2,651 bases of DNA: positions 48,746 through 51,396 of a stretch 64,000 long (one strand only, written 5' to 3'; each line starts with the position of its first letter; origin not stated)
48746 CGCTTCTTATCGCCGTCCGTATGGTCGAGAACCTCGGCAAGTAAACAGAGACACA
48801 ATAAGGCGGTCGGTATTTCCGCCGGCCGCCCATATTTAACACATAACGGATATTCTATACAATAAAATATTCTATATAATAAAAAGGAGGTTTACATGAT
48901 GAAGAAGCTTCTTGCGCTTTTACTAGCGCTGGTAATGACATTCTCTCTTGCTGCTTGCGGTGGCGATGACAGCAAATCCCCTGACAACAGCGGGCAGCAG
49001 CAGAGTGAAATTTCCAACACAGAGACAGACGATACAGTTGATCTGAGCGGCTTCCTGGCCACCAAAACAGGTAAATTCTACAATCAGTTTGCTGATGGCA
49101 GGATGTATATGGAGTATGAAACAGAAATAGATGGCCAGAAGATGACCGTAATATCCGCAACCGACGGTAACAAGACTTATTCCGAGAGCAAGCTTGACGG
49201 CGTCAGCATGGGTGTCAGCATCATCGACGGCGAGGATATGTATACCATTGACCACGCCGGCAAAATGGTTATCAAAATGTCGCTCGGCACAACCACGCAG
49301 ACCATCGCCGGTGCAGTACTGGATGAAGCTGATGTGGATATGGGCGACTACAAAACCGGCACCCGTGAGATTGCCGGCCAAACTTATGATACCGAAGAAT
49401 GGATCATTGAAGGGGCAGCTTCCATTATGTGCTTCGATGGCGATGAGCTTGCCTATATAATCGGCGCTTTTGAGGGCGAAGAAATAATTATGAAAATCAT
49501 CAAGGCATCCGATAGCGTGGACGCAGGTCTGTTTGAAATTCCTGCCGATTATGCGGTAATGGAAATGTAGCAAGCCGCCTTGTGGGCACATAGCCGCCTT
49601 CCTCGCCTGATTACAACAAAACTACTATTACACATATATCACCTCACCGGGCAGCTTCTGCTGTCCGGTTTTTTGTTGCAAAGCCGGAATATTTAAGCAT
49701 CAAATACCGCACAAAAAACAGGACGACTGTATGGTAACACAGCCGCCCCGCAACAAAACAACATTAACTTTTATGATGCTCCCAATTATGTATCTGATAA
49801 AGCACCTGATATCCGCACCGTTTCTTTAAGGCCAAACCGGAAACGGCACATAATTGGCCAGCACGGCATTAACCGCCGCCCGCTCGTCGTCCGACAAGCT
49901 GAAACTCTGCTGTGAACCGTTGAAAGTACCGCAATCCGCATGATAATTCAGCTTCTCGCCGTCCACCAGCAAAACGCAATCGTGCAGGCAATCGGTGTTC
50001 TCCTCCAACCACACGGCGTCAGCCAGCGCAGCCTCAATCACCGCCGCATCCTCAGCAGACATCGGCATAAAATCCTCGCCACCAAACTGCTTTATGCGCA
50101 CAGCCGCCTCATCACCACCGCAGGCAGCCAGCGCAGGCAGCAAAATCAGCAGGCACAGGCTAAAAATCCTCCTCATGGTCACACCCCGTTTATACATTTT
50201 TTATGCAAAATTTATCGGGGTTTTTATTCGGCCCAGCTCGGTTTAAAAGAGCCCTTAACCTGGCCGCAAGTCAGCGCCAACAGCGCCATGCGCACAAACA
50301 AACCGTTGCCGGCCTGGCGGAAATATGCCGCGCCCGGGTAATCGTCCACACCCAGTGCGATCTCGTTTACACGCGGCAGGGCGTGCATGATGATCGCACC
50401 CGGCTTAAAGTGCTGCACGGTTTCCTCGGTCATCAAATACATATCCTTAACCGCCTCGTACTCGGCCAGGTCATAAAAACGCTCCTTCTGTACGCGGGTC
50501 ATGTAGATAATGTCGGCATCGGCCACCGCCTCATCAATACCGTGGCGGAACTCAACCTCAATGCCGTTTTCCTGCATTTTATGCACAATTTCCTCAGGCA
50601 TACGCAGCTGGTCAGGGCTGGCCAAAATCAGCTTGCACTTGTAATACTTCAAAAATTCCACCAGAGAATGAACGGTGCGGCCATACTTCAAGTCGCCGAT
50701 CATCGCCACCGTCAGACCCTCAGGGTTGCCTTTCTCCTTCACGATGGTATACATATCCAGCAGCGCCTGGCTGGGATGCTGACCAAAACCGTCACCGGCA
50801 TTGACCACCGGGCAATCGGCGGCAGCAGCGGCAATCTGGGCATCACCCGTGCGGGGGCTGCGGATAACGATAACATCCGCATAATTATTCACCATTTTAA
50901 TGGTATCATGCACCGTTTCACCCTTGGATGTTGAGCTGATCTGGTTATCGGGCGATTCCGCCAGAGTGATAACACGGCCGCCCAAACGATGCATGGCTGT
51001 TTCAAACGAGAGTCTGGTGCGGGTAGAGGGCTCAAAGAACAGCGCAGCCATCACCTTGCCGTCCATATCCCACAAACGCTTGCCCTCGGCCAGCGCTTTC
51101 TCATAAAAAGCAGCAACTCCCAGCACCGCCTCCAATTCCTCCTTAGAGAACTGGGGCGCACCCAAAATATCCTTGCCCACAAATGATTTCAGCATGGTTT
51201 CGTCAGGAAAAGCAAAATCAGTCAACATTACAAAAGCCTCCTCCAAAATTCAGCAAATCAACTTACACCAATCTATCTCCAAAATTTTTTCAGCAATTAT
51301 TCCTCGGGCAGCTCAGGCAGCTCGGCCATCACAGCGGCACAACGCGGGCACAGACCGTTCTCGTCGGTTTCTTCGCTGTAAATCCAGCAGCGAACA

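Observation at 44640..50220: AT-richer accessory segment between the rib operon and pyrB: membrane-LuxR regulator + zinc-ribbon AIM24-family protein + SLH-domain protein + two lipoproteins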

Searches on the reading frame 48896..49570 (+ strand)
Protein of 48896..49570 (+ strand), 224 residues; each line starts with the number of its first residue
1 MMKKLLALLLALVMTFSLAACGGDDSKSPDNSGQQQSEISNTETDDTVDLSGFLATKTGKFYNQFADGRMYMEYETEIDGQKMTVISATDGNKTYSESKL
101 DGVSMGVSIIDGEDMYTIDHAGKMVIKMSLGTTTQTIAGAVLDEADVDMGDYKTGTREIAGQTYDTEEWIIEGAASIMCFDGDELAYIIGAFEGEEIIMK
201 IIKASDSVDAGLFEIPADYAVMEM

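Call 5: search_protein_families(library=pfam, proteins=[window:48896-49570:+], max_evalue=0.01)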
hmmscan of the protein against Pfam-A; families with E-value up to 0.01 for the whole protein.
window:48896-49570:+ (224 aa): 1 family
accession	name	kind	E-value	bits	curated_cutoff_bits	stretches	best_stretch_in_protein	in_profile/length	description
PF14371.13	DUF4412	-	0.0069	16.6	21.6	0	68-176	3-112/191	Domain of unknown function (DUF4412)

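Call 6: search_protein_families(library=ncbifam, proteins=[window:48896-49570:+], max_evalue=0.01)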
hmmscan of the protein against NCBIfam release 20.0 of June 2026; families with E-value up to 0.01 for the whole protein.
window:48896-49570:+ (224 aa): 8 families
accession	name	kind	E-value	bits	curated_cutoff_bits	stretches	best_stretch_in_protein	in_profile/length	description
NF045774.1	cytochro_C551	exception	0.00016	21.6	118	1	2-44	2-42/110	cytochrome c551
NF058647.1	lipo_LytA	equivalog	0.00049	20.3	110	1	2-68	1-54/107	acidic lipoprotein LytA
NF000434.2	blaOXA-24_like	exception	0.0027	17.1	615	0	60-130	181-248/275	OXA-24 family carbapenem-hydrolyzing class D beta-lactamase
NF053838.1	hit_Bd0108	equivalog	0.0031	18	40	1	2-47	1-48/94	predatory lifecycle switch protein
NF047408.1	SA0632_fam_LP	equivalog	0.0038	16.8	70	1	2-27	1-24/68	SA0632 family lipoprotein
NF041428.1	TrsH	subfamily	0.0046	17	150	1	2-49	1-44/149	TrsH/TraH family protein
NF053527.1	lipo_Cory_WKLS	subfamily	0.0055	16.6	105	1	7-44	2-39/166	WKL family lipoprotein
NF050142.1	PG1828_fam_lipo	equivalog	0.0083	16.8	50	0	2-27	1-25/59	PG1828 family lipoprotein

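Call 52: search_protein_families(library=pfam, proteins=[window:48896-49570:+], max_evalue=1)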
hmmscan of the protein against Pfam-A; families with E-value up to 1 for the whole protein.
window:48896-49570:+ (224 aa): 1 family
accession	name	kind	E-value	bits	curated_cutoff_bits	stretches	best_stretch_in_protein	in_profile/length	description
PF14371.13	DUF4412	-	0.0069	16.6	21.6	0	68-176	3-112/191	Domain of unknown function (DUF4412)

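Call 55: find_homologous_proteins(query=window:48896-49570:+, max_evalue=0.001)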
Query window:48896-49570:+ (224 aa): 184 proteins with E <= 0.001 among 830 candidates; the best 120 are listed.
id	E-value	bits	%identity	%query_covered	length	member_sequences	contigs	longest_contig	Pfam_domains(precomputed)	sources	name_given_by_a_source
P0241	8.3e-135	465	97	100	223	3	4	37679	-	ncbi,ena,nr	ncbi:MAG: hypothetical protein IJE29_03770 [Firmicutes bacterium]|nr:hypothetical protein [Bacillota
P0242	1.4e-100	353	73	100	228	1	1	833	-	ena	-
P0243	3.3e-98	346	69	100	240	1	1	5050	-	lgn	-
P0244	2.7e-96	339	69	100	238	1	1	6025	-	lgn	-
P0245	7.5e-96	338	71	100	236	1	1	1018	-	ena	-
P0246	3.8e-94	332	68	100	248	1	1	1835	-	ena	-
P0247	5.9e-94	332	69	100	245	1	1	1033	-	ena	-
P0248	6.0e-94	332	67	100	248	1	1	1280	-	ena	-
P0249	7.5e-94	331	67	100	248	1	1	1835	-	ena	-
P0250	1.0e-93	331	66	92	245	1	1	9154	-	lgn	-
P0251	1.6e-93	330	67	100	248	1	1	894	-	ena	-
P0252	2.4e-93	330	65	100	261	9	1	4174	-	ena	-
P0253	6.3e-93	328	65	91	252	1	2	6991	-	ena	-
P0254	1.4e-92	327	70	89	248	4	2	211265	-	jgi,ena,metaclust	metaclust:\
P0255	3.9e-92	326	68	92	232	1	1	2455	-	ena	-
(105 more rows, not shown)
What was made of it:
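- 48896..49570 (+): Lipoprotein 1 (224 aa): lipobox LAAC, low-complexity linker, and a LolA/LolB/LprG/RseB-like half-barrel domain (residues ~50-224). 184 homologues (call 55).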

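Call 69: predict_structure(alignment_id=A4)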
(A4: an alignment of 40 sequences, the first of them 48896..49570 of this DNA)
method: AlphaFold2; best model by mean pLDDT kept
length: 224 residues; sequences in the alignment: 40
mean_pLDDT: 74.9   pTM: 0.67
mean pLDDT of the five models: 74.9, 71.0, 70.8, 69.8, 69.2
residues with pLDDT >= 90: 91; 70-90: 65; 50-70: 20; < 50: 48
segments of 3 or more residues with pLDDT < 50: 1-48
pLDDT, mean of each block of 10 residues (from residue 1): 42 41 27 24 40 82 86 91 93 91 89 90 89 67 55 90 92 85 94 88 94 93 88
secondary structure, 60 per line:
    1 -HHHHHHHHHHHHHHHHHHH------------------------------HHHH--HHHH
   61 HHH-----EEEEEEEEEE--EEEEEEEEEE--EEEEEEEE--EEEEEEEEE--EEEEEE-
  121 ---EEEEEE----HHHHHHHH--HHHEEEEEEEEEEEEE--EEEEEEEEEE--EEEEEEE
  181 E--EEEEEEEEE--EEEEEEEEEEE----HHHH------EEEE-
elements in order: H2-20 H51-54 H57-63 E69-78 E81-90 E93-100 E103-111 E114-119 E124-129 H134-141 E147-159 E162-171 E174-181 E184-192 E195-205 H210-213 E220-223
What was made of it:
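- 48896..49570 (+): AF2 core pLDDT ~90 (call 69).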

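Call 72: fold_search(model_id=the predicted structure, library=pdb)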
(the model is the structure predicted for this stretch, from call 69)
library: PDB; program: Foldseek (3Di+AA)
matches with E <= 10: 1503; with E <= 0.001: 49
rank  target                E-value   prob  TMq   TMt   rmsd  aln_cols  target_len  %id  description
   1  4mxt                  2.7e-06  1.00  0.51  0.59   6.1       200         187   10  Crystal structure of an Outer-membrane lipoprotein carrier protein (BACUNI_04723) from Bacteroides uniformis ATCC 8492 a (released 2013-10-16)
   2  2yzy                  2.9e-06  1.00  0.49  0.63   4.4       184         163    9  Crystal structure of uncharacterized conserved protein from Thermus thermophilus HB8 (released 2007-11-06)
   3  2w7q_A                3.6e-06  1.00  0.42  0.47   7.0       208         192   11  Structure of Pseudomonas aeruginosa LolA (released 2009-12-29)
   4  8cgm_A                4.4e-06  1.00  0.42  0.47   6.1       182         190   14  Structure of the lipoprotein transporter LolA from Porphyromonas gingivalis (released 2023-06-21)
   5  7tpm                  4.9e-06  1.00  0.40  0.45   6.9       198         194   14  Structure of the outer-membrane lipoprotein carrier protein (LolA) from Borrelia burgdorferi (released 2023-03-15)
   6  8t5t                  6.4e-06  1.00  0.40  0.45   6.7       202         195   13  Crystal structure of outer membrane lipoprotein carrier protein (LolA) from Borrelia burgdorferi (steric acid bound) (released 2023-06-28)
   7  4r4x                  1.1e-05  1.00  0.33  0.17   6.9       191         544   12  Structure of PNGF-II in C2 space group (released 2015-01-28)
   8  6e7o_A                1.2e-05  1.00  0.43  0.54   4.9       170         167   12  Crystal structure of deglycosylated human EPDR1 (released 2019-01-23)
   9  4ki3_D                1.5e-05  1.00  0.45  0.53   5.9       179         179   13  1.70 Angstrom resolution crystal structure of outer-membrane lipoprotein carrier protein (lolA) from Yersinia pestis C (released 2013-05-15)
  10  8orn_A                1.8e-05  1.00  0.43  0.49   6.6       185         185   12  Crystal structure of Xanthomonas campestris pv. campestris LolA-LolB complex (released 2023-07-05)
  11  7arm_A                1.8e-05  1.00  0.41  0.49   9.1       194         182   11  LolCDE in complex with lipoprotein and LolA (released 2021-04-07)
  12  7zgn_A                2.1e-05  1.00  0.30  0.16   7.4       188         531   12  Plant/insect N-glycan active PNGase (released 2022-09-07)
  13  7zgn_B                2.5e-05  1.00  0.30  0.16   7.2       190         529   11  Plant/insect N-glycan active PNGase (released 2022-09-07)
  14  2w7q_B                3.1e-05  1.00  0.41  0.47   6.8       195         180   10  Structure of Pseudomonas aeruginosa LolA (released 2009-12-29)
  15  8v1k_A                3.3e-05  1.00  0.41  0.47   7.1       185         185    9  Crystal structure of outer membrane lipoprotein carrier protein (LolA) from Francisella tularensis (released 2023-11-29)
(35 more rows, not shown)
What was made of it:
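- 48896..49570 (+): Foldseek matches LolA, LprG, LppX and RseB, E down to 3e-6 (call 72).
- On LolA/LolB/LprG-like lipoproteins: Foldseek matches to LolA, LprG, LppX and RseB, prob 1.00 (call 72)
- Closest known: LolA/LolB/LprG/LppX/RseB lipid- and lipoprotein-binding half-barrel proteins. Same: The predicted fold matches (E 3e-6 to 1e-3, TM 0.4-0.6; call 72).
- LolA/LprG fold for lipoprotein 1 (calls 69, 72).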

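Call 79: search_protein_families(library=padloc, proteins=[window:48896-49570:+], max_evalue=0.01)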
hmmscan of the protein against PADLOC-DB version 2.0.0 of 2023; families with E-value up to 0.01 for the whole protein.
window:48896-49570:+ (224 aa): 0 families

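Call 80: search_protein_families(library=phrogs, proteins=[window:48896-49570:+], max_evalue=0.01)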
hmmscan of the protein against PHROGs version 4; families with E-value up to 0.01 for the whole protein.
window:48896-49570:+ (224 aa): 13 families
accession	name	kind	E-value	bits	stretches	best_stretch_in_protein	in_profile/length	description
phrog_542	-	unknown function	1.1e-05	27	1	1-73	1-67/97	-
phrog_806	-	unknown function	1.2e-05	26.4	1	1-126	1-135/187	-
phrog_3727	-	unknown function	2.2e-05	25.4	1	2-100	1-74/209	-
phrog_9078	-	unknown function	0.00028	21.7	0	2-41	1-40/115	-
phrog_32721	-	unknown function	0.00043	21.2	1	1-43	1-45/171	-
phrog_5610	-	unknown function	0.00045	20.8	1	2-41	1-40/316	-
phrog_902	-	unknown function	0.0012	20.2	0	1-42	4-47/118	-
phrog_21937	-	unknown function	0.0013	19.7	1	2-38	1-36/210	-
phrog_25477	-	unknown function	0.0027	19.1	1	2-43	1-40/162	-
phrog_6148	-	moron, auxiliary metabolic gene and host takeover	0.0028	18.4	1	3-92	5-98/214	beta-lactamase-inhibitor protein BLIP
phrog_29396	-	unknown function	0.0033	18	1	2-58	1-61/264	-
phrog_8870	-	unknown function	0.0036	18.1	1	2-46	1-46/156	-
phrog_8801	-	unknown function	0.0037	18.8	1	2-87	1-82/94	-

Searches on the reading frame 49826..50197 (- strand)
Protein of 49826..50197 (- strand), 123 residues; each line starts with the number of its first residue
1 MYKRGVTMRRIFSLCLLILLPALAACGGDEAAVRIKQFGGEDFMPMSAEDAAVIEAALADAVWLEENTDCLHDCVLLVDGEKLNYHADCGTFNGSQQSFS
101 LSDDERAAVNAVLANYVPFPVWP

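Call 5: search_protein_families(library=pfam, proteins=[window:49826-50197:-], max_evalue=0.01)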
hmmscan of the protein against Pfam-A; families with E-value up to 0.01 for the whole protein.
window:49826-50197:- (123 aa): 0 families

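Call 6: search_protein_families(library=ncbifam, proteins=[window:49826-50197:-], max_evalue=0.01)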
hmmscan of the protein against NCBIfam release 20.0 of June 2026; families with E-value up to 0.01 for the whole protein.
window:49826-50197:- (123 aa): 0 families

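Call 52: search_protein_families(library=pfam, proteins=[window:49826-50197:-], max_evalue=1)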
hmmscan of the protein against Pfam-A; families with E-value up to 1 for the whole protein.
window:49826-50197:- (123 aa): 0 families

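Call 79: search_protein_families(library=padloc, proteins=[window:49826-50197:-], max_evalue=0.01)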
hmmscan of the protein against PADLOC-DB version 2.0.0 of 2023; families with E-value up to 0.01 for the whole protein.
window:49826-50197:- (123 aa): 0 families

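Call 80: search_protein_families(library=phrogs, proteins=[window:49826-50197:-], max_evalue=0.01)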
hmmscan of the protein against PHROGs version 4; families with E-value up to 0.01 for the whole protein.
window:49826-50197:- (123 aa): 0 families

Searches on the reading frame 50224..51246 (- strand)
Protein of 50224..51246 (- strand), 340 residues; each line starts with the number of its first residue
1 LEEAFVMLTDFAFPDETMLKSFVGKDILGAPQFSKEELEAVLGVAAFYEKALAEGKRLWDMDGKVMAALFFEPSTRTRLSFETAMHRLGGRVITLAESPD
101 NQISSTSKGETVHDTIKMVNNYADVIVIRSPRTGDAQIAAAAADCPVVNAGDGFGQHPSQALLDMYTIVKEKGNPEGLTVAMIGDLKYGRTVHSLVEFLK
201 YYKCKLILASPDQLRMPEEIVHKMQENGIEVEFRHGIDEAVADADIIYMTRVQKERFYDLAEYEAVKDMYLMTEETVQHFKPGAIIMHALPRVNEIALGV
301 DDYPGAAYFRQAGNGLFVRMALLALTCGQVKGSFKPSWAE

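Call 5: search_protein_families(library=pfam, proteins=[window:50224-51246:-], max_evalue=0.01)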
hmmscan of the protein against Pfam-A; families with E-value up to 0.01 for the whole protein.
window:50224-51246:- (340 aa): 2 families
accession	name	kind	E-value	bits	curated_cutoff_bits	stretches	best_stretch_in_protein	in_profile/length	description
PF02729.26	OTCace_N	-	8.3e-46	156.2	29.9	1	25-169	1-147/148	Aspartate/ornithine carbamoyltransferase, carbamoyl-P binding domain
PF00185.30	OTCace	-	8.2e-34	117.4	29.4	1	176-325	1-156/157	Aspartate/ornithine carbamoyltransferase, Asp/Orn binding domain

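Call 6: search_protein_families(library=ncbifam, proteins=[window:50224-51246:-], max_evalue=0.01)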
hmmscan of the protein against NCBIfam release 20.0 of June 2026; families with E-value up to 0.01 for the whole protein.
window:50224-51246:- (340 aa): 18 families
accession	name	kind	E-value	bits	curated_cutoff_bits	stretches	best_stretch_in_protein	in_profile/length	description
TIGR00670.1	asp_carb_tr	equivalog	1.4e-107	359.3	236.95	1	26-326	2-302/304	aspartate carbamoyltransferase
NF002032.1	PRK00856.1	equivalog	1.6e-91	306.6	263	1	25-325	1-295/297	aspartate carbamoyltransferase catalytic subunit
NF006046.0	PRK08192.1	equivalog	3.4e-80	269.8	512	1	20-328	2-318/339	aspartate carbamoyltransferase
NF008853.0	PRK11891.1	equivalog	3.2e-79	266.6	560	1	26-328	90-399/430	aspartate carbamoyltransferase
NF001986.0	PRK00779.1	subfamily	1.5e-50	172.1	306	1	24-327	5-304/307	ornithine carbamoyltransferase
TIGR00658.1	orni_carb_tr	equivalog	1.5e-42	145.8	280.85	1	26-326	2-302/304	ornithine carbamoyltransferase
NF010387.0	PRK13814.1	equivalog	1.6e-42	145.5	660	1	54-325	36-301/310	aspartate carbamoyltransferase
NF009916.0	PRK13376.1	equivalog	5.5e-40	137.4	800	1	66-337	53-343/525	bifunctional aspartate carbamoyltransferase catalytic subunit/aspartate carbamoyltransferase regulatory subunit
TIGR04384.1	putr_carbamoyl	exception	1.3e-29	103.3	500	1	30-326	5-306/330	putrescine carbamoyltransferase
NF011380.0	PRK14805.1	equivalog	1.1e-24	87.1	421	1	25-324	2-297/302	ornithine carbamoyltransferase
NF003286.0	PRK04284.1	subfamily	9.2e-22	77.6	515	1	25-295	7-279/332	ornithine carbamoyltransferase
NF003384.0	PRK04523.1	equivalog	8e-21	74.4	288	1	26-326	5-332/336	N-acetylornithine carbamoyltransferase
NF011379.0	PRK14804.1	equivalog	7.7e-18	64.6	373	1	34-316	16-298/311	ornithine carbamoyltransferase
TIGR03316.1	ygeW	equivalog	1.6e-13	50.3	500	1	24-130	18-120/391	knotted carbamoyltransferase YgeW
NF005538.0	PRK07200.1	equivalog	2.8e-13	49.6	453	1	21-132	18-125/396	knotted carbamoyltransferase YgeW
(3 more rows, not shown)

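Call 7: find_related_loci(query=window:50224-51246:-, collection=genome_contigs, flank=10000)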
Query window:50224-51246:- (340 aa) in genome_contigs; peptide patterns used: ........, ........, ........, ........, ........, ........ (x = any residue, [..] = any of these).
197 stretches matched a pattern; 174 encode a relative of the query (tblastn E <= 1e-3); the best 80 are kept; 79 distinct loci.
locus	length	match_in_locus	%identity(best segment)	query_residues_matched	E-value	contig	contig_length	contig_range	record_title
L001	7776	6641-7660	89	1-340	0e+0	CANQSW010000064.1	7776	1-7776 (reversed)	MAG: uncultured Peptococcaceae bacterium isolate Lapin-032__bin47 genome assembly, contig: Lapin-032__NODE_12313_length_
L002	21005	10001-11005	91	6-340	0e+0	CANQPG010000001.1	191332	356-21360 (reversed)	MAG: uncultured Peptococcaceae bacterium isolate Lapin-012__bin31 genome assembly, contig: Lapin-012__NODE_77_length_191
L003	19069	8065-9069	87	5-339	0e+0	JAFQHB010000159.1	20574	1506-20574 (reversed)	MAG: Bacillota bacterium isolate RGIG1813 Goat_Cecum-5__c520156, whole genome shotgun sequence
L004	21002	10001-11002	84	7-340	0e+0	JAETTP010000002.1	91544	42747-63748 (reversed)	MAG: Bacillota bacterium isolate S4_Bin7 scaffold_346, whole genome shotgun sequence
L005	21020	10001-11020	84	1-340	0e+0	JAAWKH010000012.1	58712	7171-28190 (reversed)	MAG: Peptococcaceae bacterium isolate ABMPRH_86_1 SL341413_scaffold_524, whole genome shotgun sequence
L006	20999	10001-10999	86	7-339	0e+0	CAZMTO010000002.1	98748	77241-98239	MAG TPA_asm: uncultured Peptococcaceae bacterium isolate SRP313737_co1_373 genome assembly, contig: NODE_344_length_9874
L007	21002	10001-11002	91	7-340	0e+0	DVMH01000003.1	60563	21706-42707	MAG TPA_asm: Candidatus Avidehalobacter gallistercoris isolate 2830 CHK33__C34424_L60563_ERR2241698, whole genome shotgu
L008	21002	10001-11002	84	7-340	0e+0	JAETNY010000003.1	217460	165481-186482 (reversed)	MAG: Bacillota bacterium isolate S11_Bin2 scaffold_21, whole genome shotgun sequence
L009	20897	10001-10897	44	24-328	4e-84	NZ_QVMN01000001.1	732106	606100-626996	Dysgonomonas sp. 25 scaffold1_size732106, whole genome shotgun sequence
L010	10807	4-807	50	60-328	1e-83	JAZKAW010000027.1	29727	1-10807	MAG: Patescibacteria group bacterium isolate ADI_H3L2_1_122_18_3-bin049_1 ADIH3L21_B049_1_000000000027, whole genome sho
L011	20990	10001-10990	45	19-336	3e-83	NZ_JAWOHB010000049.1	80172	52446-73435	MAG: Desulfosarcina sp. isolate CWP4-1.bin.65 k191_4674310, whole genome shotgun sequence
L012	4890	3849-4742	48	27-325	7e-82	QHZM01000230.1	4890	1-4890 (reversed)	MAG: Acidobacteria bacterium isolate gp13 AA75 14_0929_05_40cm_scaffold_21963_curated, whole genome shotgun sequence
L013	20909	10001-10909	47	19-321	3e-80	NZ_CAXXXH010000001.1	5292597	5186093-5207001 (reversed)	MAG: uncultured Desulfosarcina sp. isolate 50816ded-68e0-41e8-a3df-c89a3961daa5 contig_1, whole genome shotgun sequence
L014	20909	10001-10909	46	19-321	3e-80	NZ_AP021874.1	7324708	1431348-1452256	Desulfosarcina alkanivorans strain PL12 chromosome, complete genome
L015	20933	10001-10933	45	11-321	7e-81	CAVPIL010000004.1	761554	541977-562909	MAG: uncultured delta proteobacterium isolate MFD09964.bin.2.197 genome assembly, contig: contig_17775, whole genome sho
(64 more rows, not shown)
